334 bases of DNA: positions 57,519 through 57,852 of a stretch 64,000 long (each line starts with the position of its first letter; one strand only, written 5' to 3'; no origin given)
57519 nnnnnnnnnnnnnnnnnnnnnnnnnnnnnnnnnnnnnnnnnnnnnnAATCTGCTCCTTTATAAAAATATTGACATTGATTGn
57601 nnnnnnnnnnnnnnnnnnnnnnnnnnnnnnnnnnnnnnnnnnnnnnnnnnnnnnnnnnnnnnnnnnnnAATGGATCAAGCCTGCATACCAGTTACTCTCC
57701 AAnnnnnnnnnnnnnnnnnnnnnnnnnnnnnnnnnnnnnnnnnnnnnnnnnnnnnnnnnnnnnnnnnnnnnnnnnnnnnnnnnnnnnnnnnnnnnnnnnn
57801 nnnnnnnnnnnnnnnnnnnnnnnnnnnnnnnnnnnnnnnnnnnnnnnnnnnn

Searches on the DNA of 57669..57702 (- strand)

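Call 71: build_rna_model(alignment_id=A8, structure=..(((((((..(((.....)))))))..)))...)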
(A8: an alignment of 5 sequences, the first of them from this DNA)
Model R1 built from alignment A8 (5 sequences, 34 columns); structure: as given.
model positions 34; base pairs 10; branch points 0; effective number of sequences 5; information 1.385 bits per position. Calibrated on 0.2 Mb of random sequence (short: E-values are rough).
structure used (alignment columns):
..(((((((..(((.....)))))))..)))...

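Call 72: search_with_rna_model(model_id=R1, source=window, filters=off, max_evalue=10, show_alignments=4)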
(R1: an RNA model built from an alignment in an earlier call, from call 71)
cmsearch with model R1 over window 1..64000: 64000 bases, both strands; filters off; matches with E-value up to 10: 18.
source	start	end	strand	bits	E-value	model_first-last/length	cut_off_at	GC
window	57669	57702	-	59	7.6e-13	1-34/34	no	0.44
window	52217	52250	-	22.9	0.0015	1-34/34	no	0.41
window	6626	6657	-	13.1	0.51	1-34/34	no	0.47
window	49657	49680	+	11.8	1.1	1-34/34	no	0.33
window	877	910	-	11.8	1.1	1-34/34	no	0.32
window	52570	52583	-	11.5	1.3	1-34/34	no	0.29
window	51502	51521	+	11.1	1.7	1-34/34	no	0.45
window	59606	59649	-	10.9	1.9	1-34/34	no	0.32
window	37591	37608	+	10.7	2.2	1-34/34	no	0.28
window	12702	12718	-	10.1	3.1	8-24/34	no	0.53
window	60288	60309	+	9.5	4.4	1-34/34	no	0.32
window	41050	41074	+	9.4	4.5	1-34/34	no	0.36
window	59607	59650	+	8.8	6.5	1-34/34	no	0.32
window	60885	60926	-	8.6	7.4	1-34/34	no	0.43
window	37306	37324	-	8.5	7.9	1-34/34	no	0.53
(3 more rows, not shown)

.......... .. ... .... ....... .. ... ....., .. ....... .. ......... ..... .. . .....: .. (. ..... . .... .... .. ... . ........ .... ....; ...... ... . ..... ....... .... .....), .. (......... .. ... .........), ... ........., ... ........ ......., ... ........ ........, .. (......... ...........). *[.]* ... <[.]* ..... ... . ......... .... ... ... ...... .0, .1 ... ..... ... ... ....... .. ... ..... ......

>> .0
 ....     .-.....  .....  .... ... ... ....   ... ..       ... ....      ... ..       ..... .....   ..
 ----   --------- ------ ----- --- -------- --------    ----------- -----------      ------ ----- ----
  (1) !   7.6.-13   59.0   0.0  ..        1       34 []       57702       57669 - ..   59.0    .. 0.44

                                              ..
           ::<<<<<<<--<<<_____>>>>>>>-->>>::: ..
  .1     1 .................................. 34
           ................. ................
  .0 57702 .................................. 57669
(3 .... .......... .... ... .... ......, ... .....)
